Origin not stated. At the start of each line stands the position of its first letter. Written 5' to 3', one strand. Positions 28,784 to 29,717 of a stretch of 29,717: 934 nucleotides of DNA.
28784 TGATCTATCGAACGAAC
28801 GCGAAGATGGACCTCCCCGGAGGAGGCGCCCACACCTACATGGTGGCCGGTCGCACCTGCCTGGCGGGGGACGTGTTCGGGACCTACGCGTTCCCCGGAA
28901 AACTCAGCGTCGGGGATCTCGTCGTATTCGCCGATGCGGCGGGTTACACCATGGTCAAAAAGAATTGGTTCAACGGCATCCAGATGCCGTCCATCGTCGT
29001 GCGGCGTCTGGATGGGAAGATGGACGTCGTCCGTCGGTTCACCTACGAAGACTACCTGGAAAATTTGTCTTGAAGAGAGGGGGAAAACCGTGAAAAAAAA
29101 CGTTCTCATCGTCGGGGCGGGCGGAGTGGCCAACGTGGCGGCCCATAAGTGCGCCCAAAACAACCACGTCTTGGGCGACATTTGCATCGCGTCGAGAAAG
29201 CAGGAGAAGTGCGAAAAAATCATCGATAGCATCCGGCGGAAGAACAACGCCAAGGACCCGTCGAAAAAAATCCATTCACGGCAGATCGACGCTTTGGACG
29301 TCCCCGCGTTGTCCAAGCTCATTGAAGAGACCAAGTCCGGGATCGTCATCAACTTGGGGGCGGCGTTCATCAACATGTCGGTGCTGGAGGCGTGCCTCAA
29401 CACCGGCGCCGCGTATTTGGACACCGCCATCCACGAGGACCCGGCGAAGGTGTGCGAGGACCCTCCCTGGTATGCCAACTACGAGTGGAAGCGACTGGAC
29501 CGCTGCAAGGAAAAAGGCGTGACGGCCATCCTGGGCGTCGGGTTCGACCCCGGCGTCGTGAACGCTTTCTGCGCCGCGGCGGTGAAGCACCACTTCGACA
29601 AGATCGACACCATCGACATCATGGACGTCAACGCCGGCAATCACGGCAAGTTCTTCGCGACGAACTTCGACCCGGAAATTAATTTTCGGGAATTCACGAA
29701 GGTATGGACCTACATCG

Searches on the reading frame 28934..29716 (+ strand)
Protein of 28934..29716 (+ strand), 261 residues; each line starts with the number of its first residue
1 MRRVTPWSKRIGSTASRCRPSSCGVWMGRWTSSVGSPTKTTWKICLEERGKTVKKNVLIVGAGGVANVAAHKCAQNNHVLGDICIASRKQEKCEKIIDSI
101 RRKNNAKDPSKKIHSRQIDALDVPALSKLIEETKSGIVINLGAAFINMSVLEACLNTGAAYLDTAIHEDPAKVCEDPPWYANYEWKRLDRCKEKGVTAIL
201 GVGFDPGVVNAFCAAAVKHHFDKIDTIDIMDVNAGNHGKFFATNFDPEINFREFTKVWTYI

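Call 28: search_protein_families(library=pfam, proteins=[window:28934-29716:+], max_evalue=0.001)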
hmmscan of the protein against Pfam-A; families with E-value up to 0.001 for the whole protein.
window:28934-29716:+ (261 aa): 2 families
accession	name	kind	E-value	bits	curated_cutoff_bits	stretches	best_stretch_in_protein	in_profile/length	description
PF03435.24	Sacchrp_dh_NADP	-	4.8e-31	108.2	25.1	1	57-199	1-129/129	Saccharopine dehydrogenase NADP binding domain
PF01488.26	Shikimate_DH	-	0.00013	22.5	24.3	1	51-115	9-71/138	Shikimate / quinate 5-dehydrogenase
